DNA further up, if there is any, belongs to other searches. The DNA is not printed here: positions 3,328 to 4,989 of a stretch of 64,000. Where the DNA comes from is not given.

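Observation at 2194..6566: Candidate undescribed sorting/modification module: two secreted repeat proteins ending in identical -FQEF-COOH flank a polytopic membrane protein and a CdsA/CarS-like membrane protein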

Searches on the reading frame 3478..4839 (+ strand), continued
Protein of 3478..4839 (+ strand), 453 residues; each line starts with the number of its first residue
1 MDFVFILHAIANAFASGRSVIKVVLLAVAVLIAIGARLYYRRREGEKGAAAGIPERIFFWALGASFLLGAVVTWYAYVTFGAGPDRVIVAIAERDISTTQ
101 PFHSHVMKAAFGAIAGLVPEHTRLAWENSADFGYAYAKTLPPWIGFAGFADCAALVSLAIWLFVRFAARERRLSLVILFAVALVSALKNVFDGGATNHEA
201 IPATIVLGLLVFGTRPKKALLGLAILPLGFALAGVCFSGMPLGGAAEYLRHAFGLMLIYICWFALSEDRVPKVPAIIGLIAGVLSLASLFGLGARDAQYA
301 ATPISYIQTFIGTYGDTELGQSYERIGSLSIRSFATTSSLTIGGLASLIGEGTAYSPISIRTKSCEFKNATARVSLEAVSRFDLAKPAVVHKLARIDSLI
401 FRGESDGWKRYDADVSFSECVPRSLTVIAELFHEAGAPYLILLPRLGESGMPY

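Call 78: find_encoding_contigs(protein=P0009, flank=10000, max_places=2)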
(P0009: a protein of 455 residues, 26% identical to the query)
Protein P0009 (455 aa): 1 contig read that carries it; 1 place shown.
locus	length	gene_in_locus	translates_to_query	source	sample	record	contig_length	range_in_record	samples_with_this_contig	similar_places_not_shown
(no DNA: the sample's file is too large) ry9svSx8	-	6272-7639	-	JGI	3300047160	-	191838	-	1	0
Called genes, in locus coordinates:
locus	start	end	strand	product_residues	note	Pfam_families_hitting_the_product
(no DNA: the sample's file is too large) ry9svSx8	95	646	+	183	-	-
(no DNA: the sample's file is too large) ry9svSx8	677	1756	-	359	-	PF13091:PLDc_2, PF00614:PLDc (weak)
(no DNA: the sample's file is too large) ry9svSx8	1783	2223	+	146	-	PF01668:SmpB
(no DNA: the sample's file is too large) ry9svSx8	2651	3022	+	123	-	PF00072:Response_reg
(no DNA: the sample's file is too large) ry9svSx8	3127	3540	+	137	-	-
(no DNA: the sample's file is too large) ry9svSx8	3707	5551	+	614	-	PF00004:AAA, PF17862:AAA_lid_3, PF01434:Peptidase_M41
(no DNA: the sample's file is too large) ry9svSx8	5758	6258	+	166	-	PF07963:N_methyl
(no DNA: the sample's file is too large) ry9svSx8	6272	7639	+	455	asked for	-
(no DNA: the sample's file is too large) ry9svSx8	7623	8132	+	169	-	PF01864:CarS-like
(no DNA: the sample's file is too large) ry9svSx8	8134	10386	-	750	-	PF17191:RecG_wedge, PF01336:tRNA_anti-codon, PF00270:DEAD, PF04851:ResIII, PF00271:Helicase_C, PF19833:RecG_dom3_C (weak)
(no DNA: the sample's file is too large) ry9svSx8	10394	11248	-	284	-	PF00730:HhH-GPD, PF00633:HHH (weak)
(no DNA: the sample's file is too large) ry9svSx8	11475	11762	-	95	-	-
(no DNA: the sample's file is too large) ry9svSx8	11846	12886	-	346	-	-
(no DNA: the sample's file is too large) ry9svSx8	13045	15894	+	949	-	PF00041:fn3, PF17957:Big_7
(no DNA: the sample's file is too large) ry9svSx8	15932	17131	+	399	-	PF00579:tRNA-synt_1b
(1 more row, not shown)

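Call 79: find_encoding_contigs(protein=P0012, flank=8000, max_places=1)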
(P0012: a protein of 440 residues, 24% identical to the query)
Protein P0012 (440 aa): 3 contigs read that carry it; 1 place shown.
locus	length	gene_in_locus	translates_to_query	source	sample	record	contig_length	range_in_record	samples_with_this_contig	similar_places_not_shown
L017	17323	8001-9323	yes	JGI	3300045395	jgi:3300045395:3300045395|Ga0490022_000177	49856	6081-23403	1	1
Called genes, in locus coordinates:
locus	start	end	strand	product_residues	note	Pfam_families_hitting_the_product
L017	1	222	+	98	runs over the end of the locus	PF00076:RRM_1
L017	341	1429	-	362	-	-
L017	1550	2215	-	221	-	PF18306:LDcluster4, PF03641:Lysine_decarbox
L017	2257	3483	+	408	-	PF01702:TGT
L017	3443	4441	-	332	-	PF00294:PfkB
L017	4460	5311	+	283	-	PF01116:F_bP_aldolase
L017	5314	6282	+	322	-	PF00389:2-Hacid_dh, PF02826:2-Hacid_dh_C, PF03446:NAD_binding_2 (weak)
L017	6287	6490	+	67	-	-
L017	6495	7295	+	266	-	PF07963:N_methyl, PF13385:Laminin_G_3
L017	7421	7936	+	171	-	PF07963:N_methyl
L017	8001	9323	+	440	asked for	-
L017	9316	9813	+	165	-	PF01864:CarS-like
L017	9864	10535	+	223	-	PF01386:Ribosomal_L25p, PF14693:Ribosomal_TL5_C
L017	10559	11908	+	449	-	-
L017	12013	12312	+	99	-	-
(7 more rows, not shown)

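Call 80: find_encoding_contigs(protein=P0020, flank=8000, max_places=1)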
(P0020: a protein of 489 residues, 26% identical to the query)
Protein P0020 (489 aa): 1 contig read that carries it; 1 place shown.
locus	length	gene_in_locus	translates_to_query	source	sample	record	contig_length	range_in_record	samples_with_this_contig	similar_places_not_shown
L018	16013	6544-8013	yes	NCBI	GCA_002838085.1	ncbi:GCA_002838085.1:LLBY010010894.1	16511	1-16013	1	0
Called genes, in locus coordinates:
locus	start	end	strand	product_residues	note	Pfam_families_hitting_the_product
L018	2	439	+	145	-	?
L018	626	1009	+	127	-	PF07237:DUF1428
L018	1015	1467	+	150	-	-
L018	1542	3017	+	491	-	PF04244:DPRP, PF03441:FAD_binding_7 (weak)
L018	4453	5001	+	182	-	PF03441:FAD_binding_7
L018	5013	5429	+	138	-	PF00892:EamA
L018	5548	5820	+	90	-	-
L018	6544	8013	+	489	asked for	-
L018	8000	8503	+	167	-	PF01864:CarS-like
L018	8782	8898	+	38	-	-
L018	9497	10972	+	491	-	PF11104:PilM_2, PF14450:FtsA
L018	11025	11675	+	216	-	-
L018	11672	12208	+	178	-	PF04350:PilO (weak)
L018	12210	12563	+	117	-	-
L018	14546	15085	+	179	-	PF00437:T2SSE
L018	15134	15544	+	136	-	PF00072:Response_reg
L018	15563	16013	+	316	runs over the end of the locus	?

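Call 81: find_encoding_contigs(protein=P0046, flank=8000, max_places=1)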
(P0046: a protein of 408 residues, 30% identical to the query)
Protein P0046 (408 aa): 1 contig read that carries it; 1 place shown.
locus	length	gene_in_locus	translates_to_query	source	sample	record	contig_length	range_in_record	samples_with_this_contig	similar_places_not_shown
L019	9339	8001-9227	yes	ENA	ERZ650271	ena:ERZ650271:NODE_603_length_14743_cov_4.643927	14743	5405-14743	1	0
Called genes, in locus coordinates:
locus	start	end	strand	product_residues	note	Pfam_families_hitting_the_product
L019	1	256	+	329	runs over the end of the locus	-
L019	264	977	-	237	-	PF01479:S4, PF00849:PseudoU_synth_2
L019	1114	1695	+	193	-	PF23477:zf_Tbcl_2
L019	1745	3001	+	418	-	PF00890:FAD_binding_2, PF01134:GIDA (weak), PF01266:DAO (weak), PF03486:HI0933_like, PF12831:FAD_oxidored, PF13450:NAD_binding_8 (weak), PF13738:Pyr_redox_3 (weak), PF22780:HI0933_like_1st, +3 more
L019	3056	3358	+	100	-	-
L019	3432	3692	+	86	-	PF01541:GIY-YIG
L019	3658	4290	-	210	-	PF00702:Hydrolase, PF12710:HAD, PF13419:HAD_2 (faint), PF05116:S6PP (weak), PF08282:Hydrolase_3 (weak)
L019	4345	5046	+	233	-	PF04264:YceI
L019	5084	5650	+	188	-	PF04542:Sigma70_r2, PF04545:Sigma70_r4, PF08281:Sigma70_r4_2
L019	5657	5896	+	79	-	PF06103:DUF948 (faint)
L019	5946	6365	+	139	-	-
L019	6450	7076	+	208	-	-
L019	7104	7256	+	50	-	-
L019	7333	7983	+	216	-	PF07963:N_methyl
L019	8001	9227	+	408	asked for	-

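Call 82: find_encoding_contigs(protein=P0064, flank=8000, max_places=1)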
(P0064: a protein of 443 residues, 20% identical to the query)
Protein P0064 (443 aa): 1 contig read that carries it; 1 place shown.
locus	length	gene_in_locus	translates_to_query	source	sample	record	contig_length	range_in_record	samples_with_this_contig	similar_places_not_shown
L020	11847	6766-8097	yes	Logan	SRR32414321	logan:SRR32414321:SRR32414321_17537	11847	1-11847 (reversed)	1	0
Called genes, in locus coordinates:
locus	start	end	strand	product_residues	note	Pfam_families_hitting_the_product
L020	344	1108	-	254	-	PF01209:Ubie_methyltran, PF13489:Methyltransf_23, PF05175:MTS, PF00398:RrnaAD (weak), PF08241:Methyltransf_11, PF08242:Methyltransf_12, PF13649:Methyltransf_25, PF13847:Methyltransf_31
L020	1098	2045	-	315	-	PF02355:SecD_SecF_C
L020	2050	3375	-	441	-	PF21760:SecD_1st, PF22599:SecDF_P1_head, PF03176:MMPL, PF02355:SecD_SecF_C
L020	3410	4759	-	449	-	PF02397:Bac_transf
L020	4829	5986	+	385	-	PF13477:Glyco_trans_4_2, PF13439:Glyco_transf_4, PF13579:Glyco_trans_4_4, PF00534:Glycos_transf_1, PF13692:Glyco_trans_1_4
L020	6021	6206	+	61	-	-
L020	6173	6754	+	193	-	PF07963:N_methyl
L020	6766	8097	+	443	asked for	-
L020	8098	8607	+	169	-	PF01864:CarS-like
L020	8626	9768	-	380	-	PF01098:FTSW_RODA_SPOVE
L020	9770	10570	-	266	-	-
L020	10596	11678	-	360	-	-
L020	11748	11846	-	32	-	?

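Call 84: search_protein_families(library=ncbifam, alignment_id=A3, max_evalue=0.1)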
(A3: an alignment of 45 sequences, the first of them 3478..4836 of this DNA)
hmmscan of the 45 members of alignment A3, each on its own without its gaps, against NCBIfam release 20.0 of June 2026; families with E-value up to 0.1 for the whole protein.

A. member 1, window:3478-4836:+ (453 aa): 0 families

B. families by the number of members that match (of 45 scanned): 9 families
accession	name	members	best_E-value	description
NF012186.0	tet_MFS_D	1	0.0035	tetracycline efflux MFS transporter Tet(D)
NF043065.1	MMSYN1_0478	1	0.0082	MFS transporter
TIGR00914.1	2A0601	1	0.011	CusA/CzcA family heavy metal efflux RND transporter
NF002826.0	PRK03001.1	1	0.011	zinc metalloprotease HtpX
NF033634.1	SLATT_1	1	0.014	SLATT domain-containing protein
NF047566.1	SE1626_fam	1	0.014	SE1626 family protein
TIGR02970.1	succ_dehyd_cytB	1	0.023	succinate dehydrogenase, cytochrome b556 subunit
NF033598.2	elast_bind_EbpS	1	0.051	elastin-binding protein EbpS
NF011359.0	PRK14777.1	1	0.057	lipoprotein signal peptidase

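Call 86: fold_search(model_id=the predicted structure, library=pdb)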
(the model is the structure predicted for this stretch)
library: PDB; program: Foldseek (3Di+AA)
matches with E <= 10: 234; with E <= 0.001: 0
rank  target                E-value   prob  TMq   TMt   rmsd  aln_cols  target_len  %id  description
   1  6vxn_A                1.4e-01  0.28  0.11  0.17  21.5       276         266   13  Cryo-EM structure of Arabidopsis thaliana MSL1 A320V (released 2020-08-05)
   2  6vxm_A                3.1e-01  0.15  0.12  0.18  25.3       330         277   13  Cryo-EM structure of Arabidopsis thaliana MSL1 (released 2020-08-05)
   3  9h95_A                6.2e-01  0.13  0.15  0.19  25.2       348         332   12  YnaI in closed conformation purified in DDM with additional lipids showing ligand-filled pockets (released 2025-09-24)
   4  9h2p_A                6.2e-01  0.11  0.15  0.18  23.8       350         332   12  YnaI in its open conformation purified in DDM showing ligand-filled pockets (released 2025-09-24)
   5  1sgv_B                7.4e-01  0.21  0.13  0.19  10.1       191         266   12  STRUCTURE OF TRNA PSI55 PSEUDOURIDINE SYNTHASE (TRUB) (released 2004-03-02)
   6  6n28_A                7.4e-01  0.06  0.10  0.13  29.2       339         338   14  BEST1 calcium-bound open state (released 2019-01-23)
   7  9efz_A                8.1e-01  0.04  0.08  0.10  29.6       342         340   13  Chicken BEST1 bound to GABA in an open state (released 2025-04-09)
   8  6lfp                  1.1e+00  0.06  0.14  0.11  23.3       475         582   11  Cry3Aa protein for enzyme entrapment (released 2020-10-14)
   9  9xps_B                1.2e+00  0.09  0.10  0.10  15.6       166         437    9  The neck structure of the Phage Phikz (released 2026-02-11)
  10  7onl_A                1.3e+00  0.11  0.15  0.22  22.7       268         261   11  Mechanosensitive channel MscS solubilized with DDM in closed conformation (released 2021-09-01)
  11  9egq_C                1.3e+00  0.03  0.09  0.10  29.1       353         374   12  Human BEST1 bound to GABA in an intermediate state (released 2025-04-09)
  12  5o8w_B                1.4e+00  0.57  0.13  0.46   5.3        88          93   11  CRYSTAL STRUCTURE ANALYSIS OF THE YEAST ELONGATION FACTOR COMPLEX EEF1A:EEF1BA (released 2017-08-23)
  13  6za8                  1.5e+00  0.08  0.13  0.13  21.3       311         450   14  Crystal structure of the neurotensin receptor 1 in complex with the small-molecule partial agonist RTI-3a (released 2021-02-10)
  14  9e65_A                1.7e+00  0.08  0.14  0.19  23.8       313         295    9  Cryo-EM structure of mechanosensitive channel YnaI A155V mutant in conformation 1 (released 2025-08-27)
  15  8qq7                  1.7e+00  0.08  0.16  0.17  21.4       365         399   12  Structure of SpNOX: a Bacterial NADPH oxidase (released 2024-05-08)
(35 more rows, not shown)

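Call 106: find_encoding_contigs(protein=P0028, flank=6000, max_places=1)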
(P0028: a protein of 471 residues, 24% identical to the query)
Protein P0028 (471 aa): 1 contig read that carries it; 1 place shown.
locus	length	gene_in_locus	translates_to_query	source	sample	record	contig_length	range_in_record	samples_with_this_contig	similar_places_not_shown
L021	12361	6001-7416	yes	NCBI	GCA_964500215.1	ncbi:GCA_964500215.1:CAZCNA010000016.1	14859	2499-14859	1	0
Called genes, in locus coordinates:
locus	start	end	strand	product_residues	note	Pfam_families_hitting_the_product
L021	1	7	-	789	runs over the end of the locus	PF03477:ATP-cone, PF17975:RNR_Alpha, PF21995:RNR-II_ins_dom, PF02867:Ribonuc_red_lgC (faint)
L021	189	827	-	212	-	PF02643:DUF192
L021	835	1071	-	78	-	PF18917:LiaI-LiaF-like_TM1 (weak)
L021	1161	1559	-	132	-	PF01641:SelR, PF24046:At4g08330 (faint)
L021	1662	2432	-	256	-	-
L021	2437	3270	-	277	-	PF01435:Peptidase_M48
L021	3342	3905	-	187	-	PF04011:LemA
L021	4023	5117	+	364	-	PF09587:PGA_cap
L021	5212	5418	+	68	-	-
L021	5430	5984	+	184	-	PF07963:N_methyl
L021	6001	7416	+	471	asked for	-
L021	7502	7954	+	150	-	PF01864:CarS-like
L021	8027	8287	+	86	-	PF03840:SecG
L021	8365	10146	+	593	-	PF00496:SBP_bac_5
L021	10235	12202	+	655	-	PF00753:Lactamase_B, PF12706:Lactamase_B_2, PF22505:RNase_J_b_CASP, PF17770:RNase_J_C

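Call 107: find_encoding_contigs(protein=P0045, flank=6000, max_places=1)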
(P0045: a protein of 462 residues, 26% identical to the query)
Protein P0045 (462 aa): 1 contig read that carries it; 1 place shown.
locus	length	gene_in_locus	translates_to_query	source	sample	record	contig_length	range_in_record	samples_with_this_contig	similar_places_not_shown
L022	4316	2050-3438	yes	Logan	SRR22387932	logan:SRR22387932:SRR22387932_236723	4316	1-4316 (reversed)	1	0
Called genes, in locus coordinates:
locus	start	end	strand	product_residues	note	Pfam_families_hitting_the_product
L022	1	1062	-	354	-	?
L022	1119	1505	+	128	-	-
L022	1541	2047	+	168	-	PF01864:CarS-like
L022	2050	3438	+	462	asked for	-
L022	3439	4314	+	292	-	?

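Call 108: find_encoding_contigs(protein=P0069, flank=6000, max_places=1)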
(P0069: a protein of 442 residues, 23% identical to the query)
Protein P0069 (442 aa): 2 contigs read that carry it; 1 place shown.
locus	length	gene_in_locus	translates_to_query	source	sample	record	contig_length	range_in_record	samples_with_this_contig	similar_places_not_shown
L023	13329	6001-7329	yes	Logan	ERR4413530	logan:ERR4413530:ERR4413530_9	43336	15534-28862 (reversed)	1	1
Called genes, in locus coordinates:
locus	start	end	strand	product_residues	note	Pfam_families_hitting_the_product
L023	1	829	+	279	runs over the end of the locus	PF00181:Ribosomal_L2_N, PF03947:Ribosomal_L2_C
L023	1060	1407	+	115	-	PF00203:Ribosomal_S19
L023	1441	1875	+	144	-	PF00237:Ribosomal_L22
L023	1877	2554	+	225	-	PF07650:KH_2, PF00189:Ribosomal_S3_C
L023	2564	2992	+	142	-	PF00252:Ribosomal_L16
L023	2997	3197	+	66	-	PF00831:Ribosomal_L29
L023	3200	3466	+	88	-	PF00366:Ribosomal_S17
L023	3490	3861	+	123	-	PF00238:Ribosomal_L14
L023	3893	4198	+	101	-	PF00467:KOW, PF17136:ribosomal_L24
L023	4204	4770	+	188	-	PF00281:Ribosomal_L5, PF00673:Ribosomal_L5_C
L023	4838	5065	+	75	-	-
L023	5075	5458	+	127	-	-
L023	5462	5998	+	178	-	PF07963:N_methyl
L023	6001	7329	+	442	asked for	-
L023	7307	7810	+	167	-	PF01864:CarS-like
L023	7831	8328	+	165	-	PF07963:N_methyl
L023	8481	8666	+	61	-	PF00253:Ribosomal_S14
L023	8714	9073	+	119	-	PF00410:Ribosomal_S8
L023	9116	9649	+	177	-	PF00347:Ribosomal_L6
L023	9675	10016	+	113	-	PF00861:Ribosomal_L18p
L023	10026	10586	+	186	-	PF00333:Ribosomal_S5, PF03719:Ribosomal_S5_C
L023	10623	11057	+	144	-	PF00828:Ribosomal_L27A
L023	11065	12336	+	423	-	PF00344:SecY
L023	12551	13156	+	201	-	-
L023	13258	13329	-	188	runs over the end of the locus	PF13189:Cytidylate_kin2, PF13238:AAA_18, PF13207:AAA_17, PF02224:Cytidylate_kin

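Call 109: find_encoding_contigs(protein=P0085, flank=6000, max_places=1)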
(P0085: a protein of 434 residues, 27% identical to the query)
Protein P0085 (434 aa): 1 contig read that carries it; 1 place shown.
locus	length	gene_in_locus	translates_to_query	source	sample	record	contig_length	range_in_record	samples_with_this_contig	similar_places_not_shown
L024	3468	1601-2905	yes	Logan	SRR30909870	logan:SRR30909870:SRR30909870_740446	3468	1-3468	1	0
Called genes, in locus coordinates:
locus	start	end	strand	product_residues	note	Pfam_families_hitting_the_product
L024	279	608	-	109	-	PF14213:DUF4325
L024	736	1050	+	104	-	PF01035:DNA_binding_1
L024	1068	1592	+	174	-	PF07963:N_methyl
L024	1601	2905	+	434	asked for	-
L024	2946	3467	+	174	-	?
